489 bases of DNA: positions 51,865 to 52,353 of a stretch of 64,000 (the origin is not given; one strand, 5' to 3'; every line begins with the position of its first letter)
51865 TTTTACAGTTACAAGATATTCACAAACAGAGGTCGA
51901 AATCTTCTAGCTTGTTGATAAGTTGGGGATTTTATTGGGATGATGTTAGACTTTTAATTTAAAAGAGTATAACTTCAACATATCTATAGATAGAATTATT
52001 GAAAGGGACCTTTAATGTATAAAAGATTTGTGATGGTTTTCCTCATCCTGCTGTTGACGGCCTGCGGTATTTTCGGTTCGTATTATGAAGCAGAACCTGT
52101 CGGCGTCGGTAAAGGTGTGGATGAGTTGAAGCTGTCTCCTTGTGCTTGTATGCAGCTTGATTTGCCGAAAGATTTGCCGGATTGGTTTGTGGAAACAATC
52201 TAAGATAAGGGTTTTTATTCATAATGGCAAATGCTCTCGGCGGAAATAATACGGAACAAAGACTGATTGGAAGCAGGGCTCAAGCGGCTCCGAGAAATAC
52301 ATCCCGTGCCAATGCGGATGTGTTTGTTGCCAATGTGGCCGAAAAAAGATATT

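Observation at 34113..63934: Heavily elaborated, Cag-like VirB-type T4SS locus that may represent an undescribed T4SS subtype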

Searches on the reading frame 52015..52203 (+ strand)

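Call 6: search_protein_families(library=pfam, proteins=[window:52015-52203:+], max_evalue=0.01)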
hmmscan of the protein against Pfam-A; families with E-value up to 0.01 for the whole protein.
window:52015-52203:+ (62 aa): 0 families

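Call 16: search_protein_families(library=ncbifam, proteins=[window:52015-52203:+], max_evalue=0.01)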
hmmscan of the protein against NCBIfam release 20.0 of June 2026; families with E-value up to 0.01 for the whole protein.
window:52015-52203:+ (62 aa): 0 families

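Call 27: search_protein_families(library=pfam, proteins=[window:52015-52203:+], max_evalue=10)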
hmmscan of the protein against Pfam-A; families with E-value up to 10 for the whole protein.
window:52015-52203:+ (62 aa): 1 family
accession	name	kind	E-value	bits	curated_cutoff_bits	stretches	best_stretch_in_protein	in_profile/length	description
PF13627.12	LptM_cons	-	0.12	12.6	27.3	1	6-18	3-15/23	LPS-assembly lipoprotein LptM, conserved region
